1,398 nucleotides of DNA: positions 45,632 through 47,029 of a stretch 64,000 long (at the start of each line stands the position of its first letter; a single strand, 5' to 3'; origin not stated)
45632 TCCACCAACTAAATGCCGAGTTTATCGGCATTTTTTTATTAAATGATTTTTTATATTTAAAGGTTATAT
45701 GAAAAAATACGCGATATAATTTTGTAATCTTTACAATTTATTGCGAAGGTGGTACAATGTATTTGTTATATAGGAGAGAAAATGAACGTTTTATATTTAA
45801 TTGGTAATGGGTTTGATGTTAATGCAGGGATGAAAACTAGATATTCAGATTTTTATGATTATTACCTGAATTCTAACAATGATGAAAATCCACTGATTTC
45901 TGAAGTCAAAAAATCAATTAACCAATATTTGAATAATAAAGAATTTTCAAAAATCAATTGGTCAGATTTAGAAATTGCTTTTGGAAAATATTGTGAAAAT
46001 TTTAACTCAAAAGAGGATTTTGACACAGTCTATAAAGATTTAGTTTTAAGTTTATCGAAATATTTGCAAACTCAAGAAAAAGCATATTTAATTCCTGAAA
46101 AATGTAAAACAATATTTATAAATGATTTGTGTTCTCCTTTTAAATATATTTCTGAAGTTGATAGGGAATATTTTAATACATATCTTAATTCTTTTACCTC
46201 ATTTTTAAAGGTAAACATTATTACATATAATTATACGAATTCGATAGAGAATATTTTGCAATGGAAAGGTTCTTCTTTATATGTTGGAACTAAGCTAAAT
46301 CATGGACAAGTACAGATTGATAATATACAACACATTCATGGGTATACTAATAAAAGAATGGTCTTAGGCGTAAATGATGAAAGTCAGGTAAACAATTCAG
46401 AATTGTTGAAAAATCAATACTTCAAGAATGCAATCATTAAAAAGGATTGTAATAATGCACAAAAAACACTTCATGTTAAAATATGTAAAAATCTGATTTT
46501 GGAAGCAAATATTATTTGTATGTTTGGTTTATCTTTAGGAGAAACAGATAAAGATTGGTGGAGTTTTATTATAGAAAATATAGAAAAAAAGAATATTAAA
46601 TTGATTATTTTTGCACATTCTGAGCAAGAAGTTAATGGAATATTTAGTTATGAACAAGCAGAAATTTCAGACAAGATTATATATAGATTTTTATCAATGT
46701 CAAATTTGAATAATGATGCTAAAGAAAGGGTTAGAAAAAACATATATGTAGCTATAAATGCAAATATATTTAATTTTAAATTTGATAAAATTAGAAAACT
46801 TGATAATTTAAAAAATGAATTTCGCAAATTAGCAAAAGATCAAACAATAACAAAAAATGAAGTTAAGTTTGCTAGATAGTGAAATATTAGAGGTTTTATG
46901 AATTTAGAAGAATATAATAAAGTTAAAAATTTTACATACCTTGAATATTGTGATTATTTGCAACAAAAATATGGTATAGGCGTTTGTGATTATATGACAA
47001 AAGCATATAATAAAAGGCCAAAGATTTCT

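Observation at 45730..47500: AbiH-like gene co-transcribed with an uncharacterised 200-aa His-Me-like partner: candidate two-gene anti-phage module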

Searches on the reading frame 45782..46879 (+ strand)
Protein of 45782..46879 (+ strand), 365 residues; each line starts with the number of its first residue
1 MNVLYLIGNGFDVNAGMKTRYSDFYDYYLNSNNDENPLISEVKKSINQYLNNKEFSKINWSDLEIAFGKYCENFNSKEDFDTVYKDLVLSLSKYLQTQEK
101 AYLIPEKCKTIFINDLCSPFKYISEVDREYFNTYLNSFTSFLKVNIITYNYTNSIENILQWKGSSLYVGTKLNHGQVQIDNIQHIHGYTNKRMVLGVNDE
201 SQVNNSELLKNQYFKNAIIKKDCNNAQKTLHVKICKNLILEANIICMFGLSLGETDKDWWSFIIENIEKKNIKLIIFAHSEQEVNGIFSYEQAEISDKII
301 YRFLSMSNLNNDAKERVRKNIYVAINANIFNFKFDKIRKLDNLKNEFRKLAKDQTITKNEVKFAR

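Call 4: search_protein_families(library=pfam, proteins=[window:45782-46879:+], max_evalue=1)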
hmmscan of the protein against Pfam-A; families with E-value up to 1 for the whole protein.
window:45782-46879:+ (365 aa): 2 families
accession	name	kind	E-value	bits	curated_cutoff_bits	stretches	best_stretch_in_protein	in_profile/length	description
PF14253.11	AbiH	-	6e-43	148.2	30.9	1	4-277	1-259/260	Bacteriophage abortive infection AbiH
PF03215.21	Rad17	-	0.0041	17.5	23.8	1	44-157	71-180/186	Rad17 P-loop domain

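Call 5: search_protein_families(library=padloc, proteins=[window:45782-46879:+], max_evalue=1)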
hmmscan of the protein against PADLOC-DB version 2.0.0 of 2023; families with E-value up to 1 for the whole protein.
window:45782-46879:+ (365 aa): 1 family
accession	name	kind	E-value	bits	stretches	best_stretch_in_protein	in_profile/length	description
PDLC02345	AbiH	-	3.5e-05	21.5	1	4-330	3-335/343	AbiH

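Call 6: search_protein_families(library=ncbifam, proteins=[window:45782-46879:+], max_evalue=1)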
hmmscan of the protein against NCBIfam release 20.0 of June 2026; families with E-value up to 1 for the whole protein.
window:45782-46879:+ (365 aa): 0 families

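Call 7: search_protein_families(library=phrogs, proteins=[window:45782-46879:+], max_evalue=1)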
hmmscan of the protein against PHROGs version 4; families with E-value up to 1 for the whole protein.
window:45782-46879:+ (365 aa): 6 families
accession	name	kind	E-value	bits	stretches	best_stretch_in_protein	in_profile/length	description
phrog_19951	-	unknown function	3.3e-06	27.6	1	4-287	3-270/288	-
phrog_26443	-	unknown function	4.9e-06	26.9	1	2-74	6-73/373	-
phrog_15356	-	unknown function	0.0012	19.7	1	267-315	12-58/60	-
phrog_23031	-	unknown function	0.19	13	1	42-70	18-46/61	-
phrog_32109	-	unknown function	0.52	11.6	0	27-71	8-48/68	-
phrog_16090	-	unknown function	0.53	11.5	1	31-81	32-82/123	-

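Call 33: find_homologous_proteins(query=window:45782-46879:+)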
Query window:45782-46879:+ (365 aa): 340 proteins with E <= 0.001 among 2611 candidates; the best 120 are listed.
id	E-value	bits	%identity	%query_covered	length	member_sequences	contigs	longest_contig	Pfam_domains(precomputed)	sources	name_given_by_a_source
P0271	1.2e-236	803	100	100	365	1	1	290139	PF14253.12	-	-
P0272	5.3e-116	406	56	92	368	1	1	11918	PF14253.12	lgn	-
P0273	7.8e-110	386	57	83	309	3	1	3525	PF14253.12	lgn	-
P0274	7.4e-107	376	55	92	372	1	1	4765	PF14253.12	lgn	-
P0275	2.0e-99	351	50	92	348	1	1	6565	PF14253.12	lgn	-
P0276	4.5e-99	350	49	93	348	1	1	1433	PF14253.12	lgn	-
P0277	2.2e-94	335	47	92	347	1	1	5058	PF14253.12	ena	-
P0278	2.8e-94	334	48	93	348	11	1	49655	PF14253.12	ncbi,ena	-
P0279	3.0e-94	334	47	92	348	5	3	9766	PF14253.12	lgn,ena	-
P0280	3.3e-94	334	46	92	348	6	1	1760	PF14253.12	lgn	-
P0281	1.9e-91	325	46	92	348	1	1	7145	PF14253.12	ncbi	-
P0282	2.6e-88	315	46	92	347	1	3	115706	PF14253.12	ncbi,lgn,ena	-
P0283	1.4e-81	293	47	85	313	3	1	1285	PF14253.12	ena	-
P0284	2.6e-69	252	39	92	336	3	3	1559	PF14253.12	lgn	-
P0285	6.2e-69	251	41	91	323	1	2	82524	PF14253.12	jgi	jgi:hypothetical protein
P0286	6.5e-69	251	42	91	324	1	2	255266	PF14253.12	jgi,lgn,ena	-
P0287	7.6e-68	248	38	93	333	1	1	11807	PF14253.12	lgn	-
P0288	2.5e-67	246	40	91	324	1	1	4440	PF14253.12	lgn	-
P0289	7.3e-66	241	41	92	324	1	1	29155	PF14253.12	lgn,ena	-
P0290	7.6e-65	238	41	91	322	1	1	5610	PF14253.12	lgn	-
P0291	4.5e-64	235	41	91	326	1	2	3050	PF14253.12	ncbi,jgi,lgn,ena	-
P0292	1.4e-63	233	39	91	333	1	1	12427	PF14253.12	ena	-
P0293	1.7e-63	233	40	91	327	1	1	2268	PF14253.12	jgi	jgi:hypothetical protein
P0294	1.9e-63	233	40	91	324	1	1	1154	PF14253.12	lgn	-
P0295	2.4e-63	233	42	90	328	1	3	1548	PF14253.12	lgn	-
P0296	1.1e-62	231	41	89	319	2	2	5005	PF14253.12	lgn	-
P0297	1.1e-61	227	41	91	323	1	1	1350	PF14253.12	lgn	-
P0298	1.3e-61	227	40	91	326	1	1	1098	PF14253.12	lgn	-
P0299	1.8e-61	227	38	91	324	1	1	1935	PF14253.12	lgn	-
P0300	1.9e-61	227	41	90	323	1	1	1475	PF14253.12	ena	-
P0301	3.4e-61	226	39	91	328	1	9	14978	PF14253.12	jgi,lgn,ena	jgi:hypothetical protein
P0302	3.5e-61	226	41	92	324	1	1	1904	PF14253.12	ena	-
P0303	6.2e-61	225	39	91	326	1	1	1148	PF14253.12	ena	-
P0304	7.3e-60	221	37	95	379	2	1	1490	PF14253.12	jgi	jgi:hypothetical protein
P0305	1.3e-59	220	38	91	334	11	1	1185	PF14253.12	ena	-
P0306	1.3e-59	220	41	90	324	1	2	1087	PF14253.12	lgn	-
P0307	1.6e-59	220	38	91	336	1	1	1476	PF14253.12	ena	-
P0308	3.3e-59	219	40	91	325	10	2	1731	PF14253.12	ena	-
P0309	5.0e-59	219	40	86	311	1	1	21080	PF14253.12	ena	-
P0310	5.4e-59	218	39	91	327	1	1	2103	PF14253.12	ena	-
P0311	1.6e-58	217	39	91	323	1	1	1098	PF14253.12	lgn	-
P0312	7.6e-58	215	39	91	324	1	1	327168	PF14253.12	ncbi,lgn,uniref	ncbi:AbiH family protein [Acinetobacter ursingii]|uniref:AbiH family protein n=1 Tax=Acinetobacter u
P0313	1.2e-57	214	39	91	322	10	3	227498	PF14253.12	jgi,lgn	jgi:hypothetical protein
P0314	1.9e-57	213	36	91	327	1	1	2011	PF14253.12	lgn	-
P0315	2.1e-57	213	38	91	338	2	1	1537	PF14253.12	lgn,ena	-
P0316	2.5e-57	213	38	90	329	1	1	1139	PF14253.12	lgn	-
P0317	3.0e-57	213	38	90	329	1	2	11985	PF14253.12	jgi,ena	-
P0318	3.9e-57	212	36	91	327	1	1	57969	PF14253.12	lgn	-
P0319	5.6e-57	212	38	91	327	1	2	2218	PF14253.12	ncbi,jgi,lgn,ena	-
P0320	7.8e-57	211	39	85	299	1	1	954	PF14253.12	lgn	-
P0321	8.4e-57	211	38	92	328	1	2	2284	PF14253.12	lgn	-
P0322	1.2e-56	211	37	90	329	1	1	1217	PF14253.12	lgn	-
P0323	2.3e-56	210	38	91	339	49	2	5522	PF14253.12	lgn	-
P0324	3.1e-56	209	38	91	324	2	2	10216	PF14253.12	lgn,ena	-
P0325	7.3e-56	208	37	91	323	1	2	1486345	PF14253.12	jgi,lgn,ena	-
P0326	8.5e-56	208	38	91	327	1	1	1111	PF14253.12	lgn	-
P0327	1.7e-55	207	38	90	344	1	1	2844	PF14253.12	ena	-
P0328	2.1e-55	207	38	91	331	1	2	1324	PF14253.12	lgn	-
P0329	2.4e-55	206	37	92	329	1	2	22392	PF14253.12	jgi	-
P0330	2.7e-55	206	36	92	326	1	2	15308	PF14253.12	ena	-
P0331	5.5e-55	205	39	91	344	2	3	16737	PF14253.12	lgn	-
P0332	6.4e-55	205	38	90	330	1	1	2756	PF14253.12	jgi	jgi:hypothetical protein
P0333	7.3e-55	205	35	91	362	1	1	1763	PF14253.12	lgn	-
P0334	1.0e-54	204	36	90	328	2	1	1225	PF14253.12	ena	-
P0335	1.0e-54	204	36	91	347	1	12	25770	PF14253.12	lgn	-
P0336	2.4e-54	203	36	91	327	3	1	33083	PF14253.12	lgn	-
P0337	6.5e-54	202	36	90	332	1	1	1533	PF14253.12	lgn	-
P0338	8.7e-54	201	36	90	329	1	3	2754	PF14253.12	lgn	-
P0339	9.1e-54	201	39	90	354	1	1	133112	PF14253.12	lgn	-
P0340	1.1e-53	201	36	93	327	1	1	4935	PF14253.12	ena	-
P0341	2.7e-53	200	39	91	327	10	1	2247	PF14253.12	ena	-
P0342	2.9e-53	200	35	97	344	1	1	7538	PF14253.12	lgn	-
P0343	1.1e-52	198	34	91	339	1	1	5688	PF14253.12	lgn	-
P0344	1.1e-52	198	37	90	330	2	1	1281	PF14253.12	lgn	-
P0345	1.3e-52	197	36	93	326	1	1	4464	PF14253.12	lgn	-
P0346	1.4e-52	197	35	91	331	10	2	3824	PF14253.12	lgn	-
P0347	3.4e-52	196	37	90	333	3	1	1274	PF14253.12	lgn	-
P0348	8.3e-52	195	34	91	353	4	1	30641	PF14253.12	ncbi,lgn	-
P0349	4.2e-51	192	37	91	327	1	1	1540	PF14253.12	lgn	-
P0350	5.0e-51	192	33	93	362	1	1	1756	PF14253.12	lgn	-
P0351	6.6e-51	192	37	90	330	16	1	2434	PF14253.12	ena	-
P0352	1.2e-50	191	38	91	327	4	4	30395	PF14253.12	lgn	-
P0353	4.2e-50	189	36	91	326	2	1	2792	PF14253.12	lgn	-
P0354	2.2e-49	187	36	91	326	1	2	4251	PF14253.12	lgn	-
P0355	8.9e-49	185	34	90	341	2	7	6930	PF14253.12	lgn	-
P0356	1.8e-48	184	34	91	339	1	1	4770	PF14253.12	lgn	-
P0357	5.7e-48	182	36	91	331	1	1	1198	PF14253.12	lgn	-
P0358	9.5e-48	181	36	91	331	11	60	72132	PF14253.12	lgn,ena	-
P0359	1.7e-47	181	36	92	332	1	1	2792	PF14253.12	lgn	-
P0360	2.5e-47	180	36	92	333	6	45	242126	PF14253.12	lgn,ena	-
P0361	2.6e-47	180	34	91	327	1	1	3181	PF14253.12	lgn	-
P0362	3.4e-47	180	37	91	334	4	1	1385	PF14253.12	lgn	-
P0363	4.3e-47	179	36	91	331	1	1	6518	PF14253.12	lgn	-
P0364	8.2e-47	178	35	91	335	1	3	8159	PF14253.12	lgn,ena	-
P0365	8.3e-47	178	36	91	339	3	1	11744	PF14253.12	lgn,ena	-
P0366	9.0e-47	178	34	90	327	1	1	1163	PF14253.12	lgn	-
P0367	9.1e-47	178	36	91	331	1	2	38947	PF14253.12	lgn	-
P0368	9.1e-47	178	36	91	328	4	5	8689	PF14253.12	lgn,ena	-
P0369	1.1e-46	178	36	91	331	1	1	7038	PF14253.12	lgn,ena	-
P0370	1.6e-46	177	36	91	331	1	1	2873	PF14253.12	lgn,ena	-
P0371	1.8e-46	177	35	91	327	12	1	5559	PF14253.12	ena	-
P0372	2.1e-46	177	33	90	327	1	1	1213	PF14253.12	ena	-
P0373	2.3e-46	177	36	91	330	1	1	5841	PF14253.12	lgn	-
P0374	2.8e-46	177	34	91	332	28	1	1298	PF14253.12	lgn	-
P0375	2.9e-46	177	35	90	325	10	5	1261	PF14253.12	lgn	-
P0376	3.3e-46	176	33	92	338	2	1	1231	PF14253.12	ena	-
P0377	4.4e-46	176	36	91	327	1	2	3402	PF14253.12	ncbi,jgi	jgi:hypothetical protein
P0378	4.4e-46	176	38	75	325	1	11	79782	PF14253.12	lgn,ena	-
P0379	7.2e-46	175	34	90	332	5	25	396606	PF14253.12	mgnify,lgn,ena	mgnify:CR=1 FL=1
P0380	9.3e-46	175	36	91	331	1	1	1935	PF14253.12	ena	-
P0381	9.4e-46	175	36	91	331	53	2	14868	PF14253.12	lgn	-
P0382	9.9e-46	175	34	91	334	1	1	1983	PF14253.12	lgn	-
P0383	1.0e-45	175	35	92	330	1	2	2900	PF14253.12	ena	-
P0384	1.6e-45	174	32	91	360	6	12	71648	PF14253.12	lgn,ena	-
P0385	1.8e-45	174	34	88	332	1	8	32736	PF14253.12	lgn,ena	-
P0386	2.0e-45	174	36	91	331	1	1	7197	PF14253.12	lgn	-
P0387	2.5e-45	173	33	91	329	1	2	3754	PF14253.12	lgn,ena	-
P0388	2.7e-45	173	34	91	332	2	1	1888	PF14253.12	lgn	-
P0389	3.1e-45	173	36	91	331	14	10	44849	PF14253.12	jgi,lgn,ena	-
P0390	3.6e-45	173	33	91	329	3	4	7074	PF14253.12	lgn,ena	-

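Call 34: find_encoding_contigs(protein=P0272, flank=4000, max_places=3)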
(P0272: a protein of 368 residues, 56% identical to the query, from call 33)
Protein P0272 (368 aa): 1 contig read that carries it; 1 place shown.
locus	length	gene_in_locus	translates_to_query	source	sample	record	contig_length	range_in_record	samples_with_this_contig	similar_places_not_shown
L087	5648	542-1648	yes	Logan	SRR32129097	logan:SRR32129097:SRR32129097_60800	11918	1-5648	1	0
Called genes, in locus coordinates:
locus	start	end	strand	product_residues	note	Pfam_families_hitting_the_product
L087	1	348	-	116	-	?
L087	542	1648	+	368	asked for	PF14253:AbiH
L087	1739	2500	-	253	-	PF01909:NTP_transf_2 (weak), PF18765:Polbeta (weak), PF13427:AadA_C (weak)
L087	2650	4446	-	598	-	PF03485:Arg_tRNA_synt_N, PF00750:tRNA-synt_1d, PF05746:DALR_1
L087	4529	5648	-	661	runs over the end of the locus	PF01136:Peptidase_U32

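Call 35: find_encoding_contigs(protein=P0278, flank=4000, max_places=3)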
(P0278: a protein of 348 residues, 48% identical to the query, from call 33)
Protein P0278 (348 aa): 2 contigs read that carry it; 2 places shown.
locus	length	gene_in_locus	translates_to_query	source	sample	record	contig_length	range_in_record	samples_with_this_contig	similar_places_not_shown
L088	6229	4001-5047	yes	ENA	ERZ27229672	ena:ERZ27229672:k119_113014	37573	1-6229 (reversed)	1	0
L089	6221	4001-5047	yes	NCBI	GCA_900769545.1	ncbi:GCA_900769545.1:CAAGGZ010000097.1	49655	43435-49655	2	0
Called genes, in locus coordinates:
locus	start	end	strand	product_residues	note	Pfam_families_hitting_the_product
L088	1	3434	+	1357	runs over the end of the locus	PF04851:ResIII, PF07669:Eco57I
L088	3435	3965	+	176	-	-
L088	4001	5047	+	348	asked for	PF14253:AbiH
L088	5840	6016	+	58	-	-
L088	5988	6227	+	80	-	?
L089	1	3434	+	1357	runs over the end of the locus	PF04851:ResIII, PF07669:Eco57I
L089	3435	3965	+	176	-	-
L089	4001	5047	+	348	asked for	PF14253:AbiH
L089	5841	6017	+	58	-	-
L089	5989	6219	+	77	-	?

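Call 36: find_encoding_contigs(protein=P0282, flank=4000, max_places=3)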
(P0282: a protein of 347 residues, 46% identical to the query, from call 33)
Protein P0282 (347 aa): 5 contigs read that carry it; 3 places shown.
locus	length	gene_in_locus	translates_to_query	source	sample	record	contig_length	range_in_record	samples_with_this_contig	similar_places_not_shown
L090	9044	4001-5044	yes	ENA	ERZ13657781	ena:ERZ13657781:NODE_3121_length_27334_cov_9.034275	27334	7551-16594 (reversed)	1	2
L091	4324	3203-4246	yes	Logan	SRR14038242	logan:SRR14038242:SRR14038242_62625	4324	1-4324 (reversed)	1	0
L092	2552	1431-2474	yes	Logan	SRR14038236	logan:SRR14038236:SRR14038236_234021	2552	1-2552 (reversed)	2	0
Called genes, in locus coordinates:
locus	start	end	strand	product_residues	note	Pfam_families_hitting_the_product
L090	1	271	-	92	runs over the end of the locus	PF01016:Ribosomal_L27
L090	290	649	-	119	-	PF00829:Ribosomal_L21p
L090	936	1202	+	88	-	-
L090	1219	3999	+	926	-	PF20464:MmeI_N, PF02384:N6_Mtase (faint), PF20465:MmeI_hel, PF20473:MmeI_Mtase, PF07669:Eco57I, PF20466:MmeI_TRD, PF20467:MmeI_C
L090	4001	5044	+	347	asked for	PF14253:AbiH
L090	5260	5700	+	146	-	-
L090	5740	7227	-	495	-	PF10150:RNase_E_G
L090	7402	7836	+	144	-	PF02556:SecB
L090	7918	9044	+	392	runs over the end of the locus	PF13306:LRR_5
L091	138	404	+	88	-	-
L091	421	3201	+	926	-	PF20464:MmeI_N, PF02384:N6_Mtase (faint), PF20465:MmeI_hel, PF20473:MmeI_Mtase, PF07669:Eco57I, PF20466:MmeI_TRD, PF20467:MmeI_C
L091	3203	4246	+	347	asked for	PF14253:AbiH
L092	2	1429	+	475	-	?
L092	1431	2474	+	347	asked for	PF14253:AbiH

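Call 66: search_protein_families(library=pfam, proteins=[L088:3435-3965:+, L090:5260-5700:+], max_evalue=0.1)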
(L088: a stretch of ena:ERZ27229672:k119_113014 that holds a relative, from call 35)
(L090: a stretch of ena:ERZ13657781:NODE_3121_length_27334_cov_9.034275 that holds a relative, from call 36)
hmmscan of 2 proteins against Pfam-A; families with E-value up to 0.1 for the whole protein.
L088:3435-3965:+ (176 aa): 0 families

L090:5260-5700:+ (146 aa): 1 family
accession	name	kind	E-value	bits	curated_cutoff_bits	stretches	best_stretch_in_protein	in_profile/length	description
PF11553.14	DUF3231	-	0.012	15.7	29.6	0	6-69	94-157/165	Protein of unknown function (DUF3231)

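Call 77: predict_structure(alignment_id=A3)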
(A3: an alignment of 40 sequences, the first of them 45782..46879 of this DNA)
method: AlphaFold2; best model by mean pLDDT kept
length: 365 residues; sequences in the alignment: 40
mean_pLDDT: 91.3   pTM: 0.88
mean pLDDT of the five models: 91.3, 90.3, 90.2, 90.1, 89.4
residues with pLDDT >= 90: 288; 70-90: 52; 50-70: 25; < 50: 0
segments of 3 or more residues with pLDDT < 50: none
pLDDT, mean of each block of 10 residues (from residue 1): 97 96 94 86 92 70 93 98 96 96 95 95 94 88 96 97 91 84 95 94 97 97 93 96 97 91 97 96 81 94 96 97 96 85 70 70 60
secondary structure, 60 per line:
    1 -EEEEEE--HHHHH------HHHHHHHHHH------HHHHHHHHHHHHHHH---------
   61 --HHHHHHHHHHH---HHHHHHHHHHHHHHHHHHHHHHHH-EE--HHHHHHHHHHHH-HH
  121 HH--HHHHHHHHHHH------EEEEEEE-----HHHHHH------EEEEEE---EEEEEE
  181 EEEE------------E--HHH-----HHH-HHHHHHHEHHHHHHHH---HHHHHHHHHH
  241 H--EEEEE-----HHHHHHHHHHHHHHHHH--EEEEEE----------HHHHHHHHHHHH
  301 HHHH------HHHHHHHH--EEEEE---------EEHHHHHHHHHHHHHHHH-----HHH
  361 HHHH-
elements in order: E2-7 H10-14 H21-30 H37-51 H63-73 H77-100 H106-117 H119-122 H125-135 E142-148 H154-159 E166-171 E175-184 H212-218 H220-227 H231-241 E244-248 H254-270 E273-278 H289-304 H311-318 E321-325 H337-352 H358-364

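Call 83: fold_search(model_id=the predicted structure, library=pdb)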
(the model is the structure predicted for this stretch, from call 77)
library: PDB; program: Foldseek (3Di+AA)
matches with E <= 10: 1032; with E <= 0.001: 18
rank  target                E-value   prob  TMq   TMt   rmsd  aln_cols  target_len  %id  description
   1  8j4u_G                5.2e-06  1.00  0.39  0.37  12.7       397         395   14  Structure of HerA-Sir2 complex from Escherichia coli Nezha system (released 2024-01-03)
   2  8sub_D                6.6e-06  1.00  0.41  0.37  17.7       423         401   14  E. coli SIR2-HerA complex (dodecamer SIR2 pentamer HerA) (released 2023-12-27)
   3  8uae_F                1.3e-05  1.00  0.40  0.39  12.2       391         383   14  E. coli Sir2_HerA complex (12:6) with ATPgamaS (released 2023-12-27)
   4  8sub_F                1.4e-05  1.00  0.42  0.39  11.8       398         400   13  E. coli SIR2-HerA complex (dodecamer SIR2 pentamer HerA) (released 2023-12-27)
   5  8sub_A                2.4e-05  1.00  0.39  0.37  13.0       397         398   14  E. coli SIR2-HerA complex (dodecamer SIR2 pentamer HerA) (released 2023-12-27)
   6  8sub_G                3.2e-05  1.00  0.40  0.38  12.9       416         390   12  E. coli SIR2-HerA complex (dodecamer SIR2 pentamer HerA) (released 2023-12-27)
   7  8sub_J                3.4e-05  1.00  0.40  0.37  18.0       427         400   14  E. coli SIR2-HerA complex (dodecamer SIR2 pentamer HerA) (released 2023-12-27)
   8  8su9_D                3.4e-05  1.00  0.38  0.35  14.2       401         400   13  E. coli SIR2-HerA complex (hexamer HerA bound with dodecamer Sir2) (released 2024-03-27)
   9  8sub_K                3.8e-05  1.00  0.41  0.38  11.9       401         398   13  E. coli SIR2-HerA complex (dodecamer SIR2 pentamer HerA) (released 2023-12-27)
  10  8uae_B                5.4e-05  1.00  0.41  0.39  13.2       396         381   15  E. coli Sir2_HerA complex (12:6) with ATPgamaS (released 2023-12-27)
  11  8suw_F                6.4e-05  1.00  0.40  0.37  13.4       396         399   12  E. coli SIR2-HerA complex (dodecamer SIR2 bound 4 protomers of HerA) (released 2024-03-27)
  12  8sub_I                6.8e-05  1.00  0.37  0.35  13.0       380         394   14  E. coli SIR2-HerA complex (dodecamer SIR2 pentamer HerA) (released 2023-12-27)
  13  8sub_B                9.1e-05  1.00  0.40  0.37  17.7       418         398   15  E. coli SIR2-HerA complex (dodecamer SIR2 pentamer HerA) (released 2023-12-27)
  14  8suw_B                9.7e-05  1.00  0.42  0.39  11.7       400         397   13  E. coli SIR2-HerA complex (dodecamer SIR2 bound 4 protomers of HerA) (released 2024-03-27)
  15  7uxt_A                1.2e-04  1.00  0.36  0.30  12.1       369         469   14  Crystal structure of ligand-free SeThsA (released 2022-09-07)
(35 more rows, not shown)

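Call 104: find_related_loci(query=A3, collection=viral_contigs, flank=4000)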
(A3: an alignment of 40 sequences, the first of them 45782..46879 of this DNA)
Query A3 (365 aa) in viral_contigs; peptide patterns used: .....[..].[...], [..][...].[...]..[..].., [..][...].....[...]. (x = any residue, [..] = any of these).
150 stretches matched a pattern; 35 encode a relative of the query (tblastn E <= 1e-3); 35 distinct loci.
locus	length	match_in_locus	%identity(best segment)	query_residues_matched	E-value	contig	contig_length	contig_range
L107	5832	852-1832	31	1-332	5e-48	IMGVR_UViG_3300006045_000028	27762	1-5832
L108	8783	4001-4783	37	1-261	4e-46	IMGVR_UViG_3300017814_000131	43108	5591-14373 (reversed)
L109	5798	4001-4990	31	1-332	2e-44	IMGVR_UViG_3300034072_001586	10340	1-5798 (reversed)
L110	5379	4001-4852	33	1-284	2e-38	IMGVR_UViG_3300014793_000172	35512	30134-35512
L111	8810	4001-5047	27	1-352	2e-35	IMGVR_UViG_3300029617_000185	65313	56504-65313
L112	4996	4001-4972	30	1-331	2e-31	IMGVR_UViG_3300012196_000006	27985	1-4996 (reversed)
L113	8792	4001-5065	27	1-337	2e-26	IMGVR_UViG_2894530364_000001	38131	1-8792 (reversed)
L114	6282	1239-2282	30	1-327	4e-28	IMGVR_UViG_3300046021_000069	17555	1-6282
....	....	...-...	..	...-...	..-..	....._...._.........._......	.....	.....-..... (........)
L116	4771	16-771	28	2-276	1e-15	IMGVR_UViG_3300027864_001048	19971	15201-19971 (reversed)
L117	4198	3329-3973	30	3-260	3e-15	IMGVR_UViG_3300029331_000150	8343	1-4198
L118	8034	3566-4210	30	3-260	3e-15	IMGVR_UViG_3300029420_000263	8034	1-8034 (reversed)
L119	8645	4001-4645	30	3-260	4e-15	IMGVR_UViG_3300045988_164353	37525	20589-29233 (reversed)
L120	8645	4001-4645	30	3-260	4e-15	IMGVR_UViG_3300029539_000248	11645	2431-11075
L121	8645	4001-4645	30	3-260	4e-15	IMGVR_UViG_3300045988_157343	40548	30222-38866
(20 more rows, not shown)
